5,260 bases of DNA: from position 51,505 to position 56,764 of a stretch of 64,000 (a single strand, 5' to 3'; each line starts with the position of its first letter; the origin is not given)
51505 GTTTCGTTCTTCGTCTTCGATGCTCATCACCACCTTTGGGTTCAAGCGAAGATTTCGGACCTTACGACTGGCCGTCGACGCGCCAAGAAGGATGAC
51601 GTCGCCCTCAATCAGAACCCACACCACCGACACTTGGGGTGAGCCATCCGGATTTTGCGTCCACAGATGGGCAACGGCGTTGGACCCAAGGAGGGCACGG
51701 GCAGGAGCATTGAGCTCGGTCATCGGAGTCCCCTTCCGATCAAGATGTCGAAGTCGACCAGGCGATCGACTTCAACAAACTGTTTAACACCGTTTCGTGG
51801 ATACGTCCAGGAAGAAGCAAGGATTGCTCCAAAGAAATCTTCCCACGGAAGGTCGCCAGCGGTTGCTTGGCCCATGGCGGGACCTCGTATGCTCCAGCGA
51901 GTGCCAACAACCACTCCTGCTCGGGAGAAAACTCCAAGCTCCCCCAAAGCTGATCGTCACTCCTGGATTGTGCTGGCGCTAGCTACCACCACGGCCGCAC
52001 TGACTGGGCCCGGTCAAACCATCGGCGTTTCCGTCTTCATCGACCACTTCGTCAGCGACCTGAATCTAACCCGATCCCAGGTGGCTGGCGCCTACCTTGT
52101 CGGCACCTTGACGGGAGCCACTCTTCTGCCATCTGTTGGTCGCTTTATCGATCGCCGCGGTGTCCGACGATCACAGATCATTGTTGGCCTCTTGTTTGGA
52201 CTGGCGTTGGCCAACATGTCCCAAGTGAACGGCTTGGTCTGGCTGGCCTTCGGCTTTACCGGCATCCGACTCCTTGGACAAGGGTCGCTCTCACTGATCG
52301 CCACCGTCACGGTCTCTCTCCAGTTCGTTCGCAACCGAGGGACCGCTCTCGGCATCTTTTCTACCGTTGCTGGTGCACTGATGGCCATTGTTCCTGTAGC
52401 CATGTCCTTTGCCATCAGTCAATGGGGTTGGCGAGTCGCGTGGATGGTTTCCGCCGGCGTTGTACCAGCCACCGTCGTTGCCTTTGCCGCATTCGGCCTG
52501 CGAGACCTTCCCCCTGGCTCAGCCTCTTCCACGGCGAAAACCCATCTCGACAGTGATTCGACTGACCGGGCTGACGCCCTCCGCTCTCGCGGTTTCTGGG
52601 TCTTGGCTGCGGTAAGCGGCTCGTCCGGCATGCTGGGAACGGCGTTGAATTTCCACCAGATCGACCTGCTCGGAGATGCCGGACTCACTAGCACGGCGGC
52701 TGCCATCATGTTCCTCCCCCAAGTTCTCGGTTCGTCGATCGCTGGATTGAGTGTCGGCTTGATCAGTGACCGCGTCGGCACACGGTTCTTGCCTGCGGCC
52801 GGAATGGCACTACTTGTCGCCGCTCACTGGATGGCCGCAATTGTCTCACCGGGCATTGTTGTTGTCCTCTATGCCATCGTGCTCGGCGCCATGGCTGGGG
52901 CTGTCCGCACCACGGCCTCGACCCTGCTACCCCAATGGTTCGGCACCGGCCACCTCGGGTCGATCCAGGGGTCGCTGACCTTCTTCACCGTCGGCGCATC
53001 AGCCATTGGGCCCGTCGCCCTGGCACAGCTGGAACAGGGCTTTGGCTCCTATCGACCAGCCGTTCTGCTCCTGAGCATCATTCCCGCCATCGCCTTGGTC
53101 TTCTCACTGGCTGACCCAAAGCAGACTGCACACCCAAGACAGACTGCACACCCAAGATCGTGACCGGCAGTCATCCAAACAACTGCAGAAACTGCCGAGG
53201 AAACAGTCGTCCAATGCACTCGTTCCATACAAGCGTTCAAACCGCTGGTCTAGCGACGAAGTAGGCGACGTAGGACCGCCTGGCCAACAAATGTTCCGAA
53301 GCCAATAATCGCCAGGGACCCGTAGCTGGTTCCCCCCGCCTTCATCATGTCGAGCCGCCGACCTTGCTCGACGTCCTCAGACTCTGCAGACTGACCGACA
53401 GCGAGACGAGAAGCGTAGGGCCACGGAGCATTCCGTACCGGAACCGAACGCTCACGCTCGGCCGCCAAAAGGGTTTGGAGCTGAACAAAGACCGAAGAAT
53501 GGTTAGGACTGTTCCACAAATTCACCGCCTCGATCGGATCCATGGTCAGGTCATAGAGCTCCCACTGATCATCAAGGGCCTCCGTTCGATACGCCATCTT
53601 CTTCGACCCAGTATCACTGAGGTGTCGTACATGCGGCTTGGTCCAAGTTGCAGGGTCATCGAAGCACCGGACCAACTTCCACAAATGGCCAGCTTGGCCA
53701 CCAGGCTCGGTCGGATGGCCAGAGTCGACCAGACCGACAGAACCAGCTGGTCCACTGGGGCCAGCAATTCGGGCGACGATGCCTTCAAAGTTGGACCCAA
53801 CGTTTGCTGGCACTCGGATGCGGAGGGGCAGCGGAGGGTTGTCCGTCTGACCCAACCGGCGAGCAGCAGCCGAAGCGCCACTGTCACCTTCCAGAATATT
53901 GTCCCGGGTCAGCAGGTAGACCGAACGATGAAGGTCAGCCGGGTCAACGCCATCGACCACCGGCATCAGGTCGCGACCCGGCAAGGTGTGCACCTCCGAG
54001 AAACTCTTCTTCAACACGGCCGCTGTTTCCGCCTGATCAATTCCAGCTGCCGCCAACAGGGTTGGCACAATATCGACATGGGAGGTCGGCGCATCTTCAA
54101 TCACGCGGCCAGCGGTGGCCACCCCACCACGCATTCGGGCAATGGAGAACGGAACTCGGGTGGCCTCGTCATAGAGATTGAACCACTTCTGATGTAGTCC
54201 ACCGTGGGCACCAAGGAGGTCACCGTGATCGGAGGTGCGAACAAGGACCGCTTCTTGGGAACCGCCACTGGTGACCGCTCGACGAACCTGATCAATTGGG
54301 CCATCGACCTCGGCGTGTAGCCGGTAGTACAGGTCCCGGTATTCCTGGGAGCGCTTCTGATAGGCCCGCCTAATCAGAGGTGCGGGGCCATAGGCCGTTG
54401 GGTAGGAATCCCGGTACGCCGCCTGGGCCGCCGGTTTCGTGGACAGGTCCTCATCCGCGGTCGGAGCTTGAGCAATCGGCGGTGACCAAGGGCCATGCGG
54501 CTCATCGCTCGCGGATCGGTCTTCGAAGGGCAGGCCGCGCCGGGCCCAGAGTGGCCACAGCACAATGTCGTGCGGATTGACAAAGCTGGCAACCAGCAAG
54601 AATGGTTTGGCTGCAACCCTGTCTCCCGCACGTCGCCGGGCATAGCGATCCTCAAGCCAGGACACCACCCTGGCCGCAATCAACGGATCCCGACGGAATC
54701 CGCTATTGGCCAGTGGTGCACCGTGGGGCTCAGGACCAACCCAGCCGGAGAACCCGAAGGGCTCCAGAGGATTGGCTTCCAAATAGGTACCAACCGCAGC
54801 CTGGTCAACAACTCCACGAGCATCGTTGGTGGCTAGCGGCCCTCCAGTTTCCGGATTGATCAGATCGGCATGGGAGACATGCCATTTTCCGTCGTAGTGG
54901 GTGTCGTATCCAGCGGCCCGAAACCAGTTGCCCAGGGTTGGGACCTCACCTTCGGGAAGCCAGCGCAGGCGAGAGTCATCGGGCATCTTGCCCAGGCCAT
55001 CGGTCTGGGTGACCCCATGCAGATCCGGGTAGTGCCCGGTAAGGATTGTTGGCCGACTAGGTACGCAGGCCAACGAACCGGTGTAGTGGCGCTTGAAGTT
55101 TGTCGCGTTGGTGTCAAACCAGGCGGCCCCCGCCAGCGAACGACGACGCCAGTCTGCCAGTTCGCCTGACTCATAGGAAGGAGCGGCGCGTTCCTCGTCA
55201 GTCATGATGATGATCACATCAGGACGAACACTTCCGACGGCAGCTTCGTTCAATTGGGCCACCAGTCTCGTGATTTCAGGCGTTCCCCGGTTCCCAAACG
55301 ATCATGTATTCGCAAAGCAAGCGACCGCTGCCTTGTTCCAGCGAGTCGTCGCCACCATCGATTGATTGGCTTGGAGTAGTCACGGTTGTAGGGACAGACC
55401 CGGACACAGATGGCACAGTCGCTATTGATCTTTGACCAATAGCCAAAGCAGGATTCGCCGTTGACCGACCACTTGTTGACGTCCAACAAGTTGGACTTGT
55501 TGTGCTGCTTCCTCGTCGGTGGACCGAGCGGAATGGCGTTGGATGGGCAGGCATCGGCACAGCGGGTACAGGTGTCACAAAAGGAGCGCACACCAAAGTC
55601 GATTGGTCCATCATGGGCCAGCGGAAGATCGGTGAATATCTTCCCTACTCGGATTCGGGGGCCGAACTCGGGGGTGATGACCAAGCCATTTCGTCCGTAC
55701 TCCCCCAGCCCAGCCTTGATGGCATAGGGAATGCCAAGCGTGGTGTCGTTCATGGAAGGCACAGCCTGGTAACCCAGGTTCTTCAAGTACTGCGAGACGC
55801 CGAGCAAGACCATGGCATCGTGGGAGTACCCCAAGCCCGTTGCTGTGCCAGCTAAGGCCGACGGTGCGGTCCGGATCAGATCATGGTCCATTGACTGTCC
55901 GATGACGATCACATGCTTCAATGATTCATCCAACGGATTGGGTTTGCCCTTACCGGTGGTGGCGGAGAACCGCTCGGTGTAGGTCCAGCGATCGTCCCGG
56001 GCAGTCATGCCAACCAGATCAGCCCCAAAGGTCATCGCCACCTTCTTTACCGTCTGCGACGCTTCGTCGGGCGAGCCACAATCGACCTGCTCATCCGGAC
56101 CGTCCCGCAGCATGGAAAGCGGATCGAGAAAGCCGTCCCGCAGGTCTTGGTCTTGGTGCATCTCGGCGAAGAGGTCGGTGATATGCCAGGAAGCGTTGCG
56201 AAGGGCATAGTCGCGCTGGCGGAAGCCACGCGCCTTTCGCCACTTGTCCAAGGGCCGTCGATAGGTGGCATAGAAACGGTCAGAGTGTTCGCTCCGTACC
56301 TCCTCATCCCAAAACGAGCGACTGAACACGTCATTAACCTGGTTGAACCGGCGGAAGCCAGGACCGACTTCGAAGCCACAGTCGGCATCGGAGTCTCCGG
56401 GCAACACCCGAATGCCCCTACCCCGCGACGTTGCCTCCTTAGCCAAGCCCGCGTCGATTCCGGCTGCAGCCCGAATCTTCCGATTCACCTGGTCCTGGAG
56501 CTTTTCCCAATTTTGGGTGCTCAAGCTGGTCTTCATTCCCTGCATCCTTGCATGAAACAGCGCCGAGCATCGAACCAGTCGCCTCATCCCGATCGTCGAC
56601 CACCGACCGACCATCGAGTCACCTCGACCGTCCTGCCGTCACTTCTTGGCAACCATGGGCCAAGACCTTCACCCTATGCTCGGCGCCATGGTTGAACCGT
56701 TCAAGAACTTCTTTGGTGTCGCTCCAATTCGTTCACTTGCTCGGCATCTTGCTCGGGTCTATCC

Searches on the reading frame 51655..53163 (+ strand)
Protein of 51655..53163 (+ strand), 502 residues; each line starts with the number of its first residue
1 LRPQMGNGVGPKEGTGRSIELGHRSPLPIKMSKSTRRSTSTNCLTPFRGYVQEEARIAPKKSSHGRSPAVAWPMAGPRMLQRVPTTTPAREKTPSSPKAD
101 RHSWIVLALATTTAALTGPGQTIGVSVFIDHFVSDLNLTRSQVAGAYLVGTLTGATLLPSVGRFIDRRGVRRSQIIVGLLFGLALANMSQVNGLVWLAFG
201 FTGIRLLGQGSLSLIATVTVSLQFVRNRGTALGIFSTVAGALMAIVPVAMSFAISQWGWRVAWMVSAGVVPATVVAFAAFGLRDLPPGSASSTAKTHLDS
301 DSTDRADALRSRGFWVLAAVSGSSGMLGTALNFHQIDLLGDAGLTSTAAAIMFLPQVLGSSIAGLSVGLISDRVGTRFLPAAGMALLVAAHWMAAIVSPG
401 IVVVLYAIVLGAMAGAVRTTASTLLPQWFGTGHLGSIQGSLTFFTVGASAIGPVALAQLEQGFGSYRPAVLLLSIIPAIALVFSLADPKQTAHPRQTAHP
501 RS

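Call 21: search_protein_families(library=pfam, proteins=[window:51655-53163:+])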
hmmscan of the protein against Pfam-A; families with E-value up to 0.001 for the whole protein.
window:51655-53163:+ (502 aa): 1 family
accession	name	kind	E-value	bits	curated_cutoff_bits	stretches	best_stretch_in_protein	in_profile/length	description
PF07690.21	MFS_1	-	7.7e-25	88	33.4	2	125-400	15-291/347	Major Facilitator Superfamily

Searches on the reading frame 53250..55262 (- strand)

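Call 21: search_protein_families(library=pfam, proteins=[window:53250-55262:-])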
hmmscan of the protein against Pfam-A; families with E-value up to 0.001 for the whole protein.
window:53250-55262:- (670 aa): 2 families
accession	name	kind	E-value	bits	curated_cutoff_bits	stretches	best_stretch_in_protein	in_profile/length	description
PF00884.28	Sulfatase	-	1.5e-39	136.5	25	1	14-408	1-301/301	Sulfatase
PF16347.10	SGSH_C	-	4.7e-08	33.8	29.3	1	564-603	113-152/154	N-sulphoglucosamine sulphohydrolase, C-terminal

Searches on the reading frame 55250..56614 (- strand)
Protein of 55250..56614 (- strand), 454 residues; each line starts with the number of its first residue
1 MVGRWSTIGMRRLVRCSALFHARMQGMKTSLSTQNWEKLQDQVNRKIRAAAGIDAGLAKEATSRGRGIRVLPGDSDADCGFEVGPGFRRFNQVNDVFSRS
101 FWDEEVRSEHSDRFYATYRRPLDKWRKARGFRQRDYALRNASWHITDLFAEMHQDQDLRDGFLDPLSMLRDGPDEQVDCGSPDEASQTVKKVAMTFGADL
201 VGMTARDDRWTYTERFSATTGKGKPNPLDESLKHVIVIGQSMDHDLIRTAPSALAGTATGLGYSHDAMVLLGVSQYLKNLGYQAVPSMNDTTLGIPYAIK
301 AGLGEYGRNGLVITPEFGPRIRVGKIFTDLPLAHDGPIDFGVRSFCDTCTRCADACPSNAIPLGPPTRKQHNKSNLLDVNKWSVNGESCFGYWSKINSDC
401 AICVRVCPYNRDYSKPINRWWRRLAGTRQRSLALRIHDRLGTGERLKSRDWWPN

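Call 51: search_protein_families(library=pfam, proteins=[window:55250-56614:-], max_evalue=0.00001)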
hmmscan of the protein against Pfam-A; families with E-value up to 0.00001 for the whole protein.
window:55250-56614:- (454 aa): 3 families
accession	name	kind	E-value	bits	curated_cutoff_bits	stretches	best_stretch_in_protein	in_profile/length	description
PF13484.11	Fer4_16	-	3.6e-09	37.7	30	1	346-410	2-66/66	4Fe-4S double cluster binding domain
PF12838.12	Fer4_7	-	8.7e-09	36.2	27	1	346-410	2-51/52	4Fe-4S dicluster domain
PF13486.11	Dehalogenase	-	4.4e-07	29.8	24.3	1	235-332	207-306/306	Reductive dehalogenase subunit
